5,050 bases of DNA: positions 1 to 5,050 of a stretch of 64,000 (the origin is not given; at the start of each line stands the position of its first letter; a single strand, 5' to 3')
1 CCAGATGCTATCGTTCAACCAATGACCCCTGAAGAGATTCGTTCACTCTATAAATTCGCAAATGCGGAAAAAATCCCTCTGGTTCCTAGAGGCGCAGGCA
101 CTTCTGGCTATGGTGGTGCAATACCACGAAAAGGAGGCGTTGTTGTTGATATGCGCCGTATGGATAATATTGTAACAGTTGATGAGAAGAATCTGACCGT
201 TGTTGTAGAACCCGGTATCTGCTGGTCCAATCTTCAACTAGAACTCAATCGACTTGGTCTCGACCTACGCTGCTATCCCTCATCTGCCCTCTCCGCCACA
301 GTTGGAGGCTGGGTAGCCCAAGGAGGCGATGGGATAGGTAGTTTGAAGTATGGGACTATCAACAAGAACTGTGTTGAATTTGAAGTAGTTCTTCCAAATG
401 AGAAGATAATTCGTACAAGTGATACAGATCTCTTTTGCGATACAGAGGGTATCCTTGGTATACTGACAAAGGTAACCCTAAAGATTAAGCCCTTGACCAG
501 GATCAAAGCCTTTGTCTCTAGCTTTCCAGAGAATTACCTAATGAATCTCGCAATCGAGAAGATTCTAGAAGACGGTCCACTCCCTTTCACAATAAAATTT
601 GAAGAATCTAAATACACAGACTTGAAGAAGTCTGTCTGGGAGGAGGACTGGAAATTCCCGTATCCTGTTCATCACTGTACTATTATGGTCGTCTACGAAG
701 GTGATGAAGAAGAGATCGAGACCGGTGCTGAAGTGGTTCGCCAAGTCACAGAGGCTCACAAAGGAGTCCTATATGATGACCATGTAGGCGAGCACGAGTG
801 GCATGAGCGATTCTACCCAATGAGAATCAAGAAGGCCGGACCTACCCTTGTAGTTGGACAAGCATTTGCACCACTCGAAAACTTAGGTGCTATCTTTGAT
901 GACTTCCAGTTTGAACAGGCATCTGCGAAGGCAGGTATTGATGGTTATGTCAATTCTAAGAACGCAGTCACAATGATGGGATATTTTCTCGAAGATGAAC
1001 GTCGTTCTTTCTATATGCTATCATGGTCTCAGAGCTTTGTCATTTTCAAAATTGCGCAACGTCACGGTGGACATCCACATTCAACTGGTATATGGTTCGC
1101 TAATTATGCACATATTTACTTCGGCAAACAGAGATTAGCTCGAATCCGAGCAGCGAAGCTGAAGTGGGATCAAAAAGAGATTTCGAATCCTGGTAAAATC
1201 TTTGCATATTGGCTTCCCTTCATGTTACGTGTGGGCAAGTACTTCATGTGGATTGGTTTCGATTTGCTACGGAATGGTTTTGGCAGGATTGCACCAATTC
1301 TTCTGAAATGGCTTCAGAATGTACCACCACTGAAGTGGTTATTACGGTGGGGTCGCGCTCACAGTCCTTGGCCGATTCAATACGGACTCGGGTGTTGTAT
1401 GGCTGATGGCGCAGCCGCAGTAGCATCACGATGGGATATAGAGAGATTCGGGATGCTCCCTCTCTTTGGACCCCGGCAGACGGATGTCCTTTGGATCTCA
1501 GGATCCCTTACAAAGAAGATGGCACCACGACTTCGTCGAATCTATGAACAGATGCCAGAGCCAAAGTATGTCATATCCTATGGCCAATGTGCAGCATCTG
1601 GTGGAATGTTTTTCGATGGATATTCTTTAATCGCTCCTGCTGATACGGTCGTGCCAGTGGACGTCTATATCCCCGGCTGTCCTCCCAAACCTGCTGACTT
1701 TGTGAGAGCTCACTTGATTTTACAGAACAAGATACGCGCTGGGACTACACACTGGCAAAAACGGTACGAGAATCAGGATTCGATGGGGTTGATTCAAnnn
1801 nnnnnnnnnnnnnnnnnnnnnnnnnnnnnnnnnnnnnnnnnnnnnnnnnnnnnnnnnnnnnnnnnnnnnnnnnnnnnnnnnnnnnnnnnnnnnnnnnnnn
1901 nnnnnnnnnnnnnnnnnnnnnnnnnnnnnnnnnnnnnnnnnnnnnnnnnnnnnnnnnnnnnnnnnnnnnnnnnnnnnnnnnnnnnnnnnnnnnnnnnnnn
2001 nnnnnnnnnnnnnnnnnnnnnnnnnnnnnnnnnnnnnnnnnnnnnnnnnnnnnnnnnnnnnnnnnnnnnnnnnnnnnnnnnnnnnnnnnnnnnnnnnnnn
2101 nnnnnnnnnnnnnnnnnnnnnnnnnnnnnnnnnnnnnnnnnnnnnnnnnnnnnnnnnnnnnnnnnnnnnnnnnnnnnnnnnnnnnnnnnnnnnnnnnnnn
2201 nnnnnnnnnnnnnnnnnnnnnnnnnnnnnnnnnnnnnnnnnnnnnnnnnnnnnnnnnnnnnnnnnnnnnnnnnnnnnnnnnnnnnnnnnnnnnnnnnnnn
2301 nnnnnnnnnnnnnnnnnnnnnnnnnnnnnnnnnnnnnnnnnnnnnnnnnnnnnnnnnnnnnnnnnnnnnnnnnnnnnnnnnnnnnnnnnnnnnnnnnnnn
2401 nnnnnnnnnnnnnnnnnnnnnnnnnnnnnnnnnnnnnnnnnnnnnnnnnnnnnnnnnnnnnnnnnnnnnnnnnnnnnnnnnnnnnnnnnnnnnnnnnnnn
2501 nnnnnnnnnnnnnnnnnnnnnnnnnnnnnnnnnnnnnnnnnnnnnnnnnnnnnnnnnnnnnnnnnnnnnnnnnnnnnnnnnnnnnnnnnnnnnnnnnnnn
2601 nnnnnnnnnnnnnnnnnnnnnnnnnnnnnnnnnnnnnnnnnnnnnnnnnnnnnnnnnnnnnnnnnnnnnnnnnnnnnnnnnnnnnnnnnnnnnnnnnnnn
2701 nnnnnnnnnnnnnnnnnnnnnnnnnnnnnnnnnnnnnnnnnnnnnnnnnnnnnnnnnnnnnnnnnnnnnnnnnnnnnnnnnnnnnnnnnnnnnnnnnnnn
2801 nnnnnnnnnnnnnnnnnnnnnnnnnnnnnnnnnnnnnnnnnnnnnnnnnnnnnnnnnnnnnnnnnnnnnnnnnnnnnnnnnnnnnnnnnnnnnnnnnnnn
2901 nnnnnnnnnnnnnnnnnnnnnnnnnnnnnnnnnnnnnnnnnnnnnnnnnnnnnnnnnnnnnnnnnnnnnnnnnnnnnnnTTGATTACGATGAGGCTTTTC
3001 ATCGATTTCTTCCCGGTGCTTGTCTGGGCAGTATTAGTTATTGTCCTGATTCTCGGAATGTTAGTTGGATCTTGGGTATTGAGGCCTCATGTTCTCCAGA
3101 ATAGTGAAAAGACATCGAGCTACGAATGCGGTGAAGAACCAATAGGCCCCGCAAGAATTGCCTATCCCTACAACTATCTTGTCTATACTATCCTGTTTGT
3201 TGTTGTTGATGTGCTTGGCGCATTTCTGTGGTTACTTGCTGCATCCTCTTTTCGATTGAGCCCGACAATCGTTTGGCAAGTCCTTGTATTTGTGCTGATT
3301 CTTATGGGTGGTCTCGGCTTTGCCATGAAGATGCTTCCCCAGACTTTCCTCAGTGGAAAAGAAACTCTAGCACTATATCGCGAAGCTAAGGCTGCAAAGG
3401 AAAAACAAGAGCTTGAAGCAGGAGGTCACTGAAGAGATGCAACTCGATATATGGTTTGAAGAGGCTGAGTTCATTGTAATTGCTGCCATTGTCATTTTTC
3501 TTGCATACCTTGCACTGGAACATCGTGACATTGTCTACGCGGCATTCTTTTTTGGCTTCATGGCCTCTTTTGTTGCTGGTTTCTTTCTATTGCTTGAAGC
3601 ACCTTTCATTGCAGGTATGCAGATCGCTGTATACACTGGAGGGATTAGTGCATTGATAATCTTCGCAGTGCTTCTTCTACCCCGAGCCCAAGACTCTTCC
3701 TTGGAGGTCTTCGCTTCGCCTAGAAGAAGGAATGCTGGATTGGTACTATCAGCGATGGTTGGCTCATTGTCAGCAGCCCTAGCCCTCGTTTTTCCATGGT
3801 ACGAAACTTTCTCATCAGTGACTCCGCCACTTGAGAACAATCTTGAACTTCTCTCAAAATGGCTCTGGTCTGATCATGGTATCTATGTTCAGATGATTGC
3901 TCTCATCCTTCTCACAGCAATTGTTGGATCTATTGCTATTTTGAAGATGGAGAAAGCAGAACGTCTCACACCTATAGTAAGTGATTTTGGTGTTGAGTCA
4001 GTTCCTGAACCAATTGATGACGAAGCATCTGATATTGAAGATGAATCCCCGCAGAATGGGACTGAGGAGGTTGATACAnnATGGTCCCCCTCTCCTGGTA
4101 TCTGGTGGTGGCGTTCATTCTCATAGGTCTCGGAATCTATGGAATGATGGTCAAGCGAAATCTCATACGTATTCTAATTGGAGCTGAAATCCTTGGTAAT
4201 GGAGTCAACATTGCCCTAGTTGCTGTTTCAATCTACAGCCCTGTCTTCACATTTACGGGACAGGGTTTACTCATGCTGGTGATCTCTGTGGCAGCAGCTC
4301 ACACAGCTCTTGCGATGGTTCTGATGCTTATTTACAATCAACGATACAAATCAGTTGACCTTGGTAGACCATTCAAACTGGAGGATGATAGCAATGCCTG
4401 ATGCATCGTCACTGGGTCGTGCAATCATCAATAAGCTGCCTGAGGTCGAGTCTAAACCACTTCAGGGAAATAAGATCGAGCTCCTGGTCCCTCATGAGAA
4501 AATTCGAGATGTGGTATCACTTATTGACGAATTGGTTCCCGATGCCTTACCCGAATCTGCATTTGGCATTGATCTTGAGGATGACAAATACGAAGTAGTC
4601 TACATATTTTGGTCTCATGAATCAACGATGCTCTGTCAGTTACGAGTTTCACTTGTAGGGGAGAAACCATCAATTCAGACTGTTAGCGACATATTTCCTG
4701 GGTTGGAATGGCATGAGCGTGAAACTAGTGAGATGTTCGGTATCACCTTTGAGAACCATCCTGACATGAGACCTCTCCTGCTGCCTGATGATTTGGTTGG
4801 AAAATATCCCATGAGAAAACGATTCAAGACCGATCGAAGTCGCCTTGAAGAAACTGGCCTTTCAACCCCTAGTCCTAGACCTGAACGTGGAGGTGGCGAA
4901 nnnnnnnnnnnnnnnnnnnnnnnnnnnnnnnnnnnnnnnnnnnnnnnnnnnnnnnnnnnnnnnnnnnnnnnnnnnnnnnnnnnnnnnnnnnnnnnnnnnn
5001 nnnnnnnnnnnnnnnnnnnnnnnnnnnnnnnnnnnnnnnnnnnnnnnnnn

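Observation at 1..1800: GlcD-type FAD oxidoreductase-NuoB fusion with non-canonical active site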

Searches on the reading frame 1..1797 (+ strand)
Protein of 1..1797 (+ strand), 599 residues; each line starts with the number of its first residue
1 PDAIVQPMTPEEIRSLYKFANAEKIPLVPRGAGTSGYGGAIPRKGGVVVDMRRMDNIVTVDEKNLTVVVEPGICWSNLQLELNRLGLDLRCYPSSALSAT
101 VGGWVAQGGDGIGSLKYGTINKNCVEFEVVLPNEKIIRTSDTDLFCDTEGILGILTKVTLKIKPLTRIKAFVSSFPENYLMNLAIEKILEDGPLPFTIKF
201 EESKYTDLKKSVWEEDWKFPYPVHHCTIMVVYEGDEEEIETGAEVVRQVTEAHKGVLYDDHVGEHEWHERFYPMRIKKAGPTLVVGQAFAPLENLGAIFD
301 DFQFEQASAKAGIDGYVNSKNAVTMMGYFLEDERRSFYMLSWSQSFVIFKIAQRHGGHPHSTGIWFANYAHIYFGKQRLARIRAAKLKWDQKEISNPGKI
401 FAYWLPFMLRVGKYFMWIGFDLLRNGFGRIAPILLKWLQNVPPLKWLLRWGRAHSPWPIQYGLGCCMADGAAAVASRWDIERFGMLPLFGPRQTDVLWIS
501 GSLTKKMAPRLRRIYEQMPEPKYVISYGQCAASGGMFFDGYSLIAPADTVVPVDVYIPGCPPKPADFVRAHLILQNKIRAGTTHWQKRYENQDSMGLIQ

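Call 4: search_protein_families(library=pfam, proteins=[window:1-1797:+], max_evalue=0.01)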
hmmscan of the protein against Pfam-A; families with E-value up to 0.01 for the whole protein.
window:1-1797:+ (599 aa): 3 families
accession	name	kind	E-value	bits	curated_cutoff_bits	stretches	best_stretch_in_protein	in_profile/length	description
PF01565.28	FAD_binding_4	-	5.8e-38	130.2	26.4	1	1-140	1-139/139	FAD binding domain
PF01058.29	Oxidored_q6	-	1.4e-24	86.7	27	1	465-570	4-124/128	NADH ubiquinone oxidoreductase, 20 Kd subunit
PF02913.24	FAD-oxidase_C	-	6.1e-09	36.4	21.2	1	184-400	21-248/248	FAD linked oxidases, C-terminal domain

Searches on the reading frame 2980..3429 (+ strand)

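Call 4: search_protein_families(library=pfam, proteins=[window:2980-3429:+], max_evalue=0.01)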
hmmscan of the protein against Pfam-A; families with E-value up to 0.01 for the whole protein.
window:2980-3429:+ (150 aa): 1 family
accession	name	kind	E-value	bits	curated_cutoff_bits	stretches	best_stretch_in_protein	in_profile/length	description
PF00507.24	Oxidored_q4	-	1.5e-17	64.1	23.3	1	26-117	3-93/99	NADH-ubiquinone/plastoquinone oxidoreductase, chain 3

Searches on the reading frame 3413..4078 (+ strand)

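Call 4: search_protein_families(library=pfam, proteins=[window:3413-4078:+], max_evalue=0.01)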
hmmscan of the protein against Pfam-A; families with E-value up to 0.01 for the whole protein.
window:3413-4078:+ (222 aa): 2 families
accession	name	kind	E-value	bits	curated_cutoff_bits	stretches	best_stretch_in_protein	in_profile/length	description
PF00499.25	Oxidored_q3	-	3.4e-23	82.4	33.2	1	31-176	2-146/146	NADH-ubiquinone/plastoquinone oxidoreductase chain 6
PF13244.11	MbhD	-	0.001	19.6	27.2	1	26-91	2-67/67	MBH, subunit D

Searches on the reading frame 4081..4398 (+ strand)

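Call 4: search_protein_families(library=pfam, proteins=[window:4081-4398:+], max_evalue=0.01)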
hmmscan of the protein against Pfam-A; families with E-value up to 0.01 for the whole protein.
window:4081-4398:+ (106 aa): 1 family
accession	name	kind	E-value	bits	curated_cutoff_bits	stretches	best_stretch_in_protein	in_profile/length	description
PF00420.29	Oxidored_q2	-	2e-18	66.3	26.1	1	6-94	1-87/95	NADH-ubiquinone/plastoquinone oxidoreductase chain 4L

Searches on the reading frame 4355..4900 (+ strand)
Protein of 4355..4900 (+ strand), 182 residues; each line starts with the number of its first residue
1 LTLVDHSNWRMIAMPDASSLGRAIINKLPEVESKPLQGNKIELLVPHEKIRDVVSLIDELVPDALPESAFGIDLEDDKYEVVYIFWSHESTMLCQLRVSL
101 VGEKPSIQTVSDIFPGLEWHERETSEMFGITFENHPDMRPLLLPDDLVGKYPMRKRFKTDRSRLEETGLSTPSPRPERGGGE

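Call 4: search_protein_families(library=pfam, proteins=[window:4355-4900:+], max_evalue=0.01)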
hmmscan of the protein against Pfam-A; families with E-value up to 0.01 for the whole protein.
window:4355-4900:+ (182 aa): 1 family
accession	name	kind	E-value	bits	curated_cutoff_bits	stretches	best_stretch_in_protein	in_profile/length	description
PF00329.25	Complex1_30kDa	-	5.5e-28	98.5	22.5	1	45-160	3-121/124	Respiratory-chain NADH dehydrogenase, 30 Kd subunit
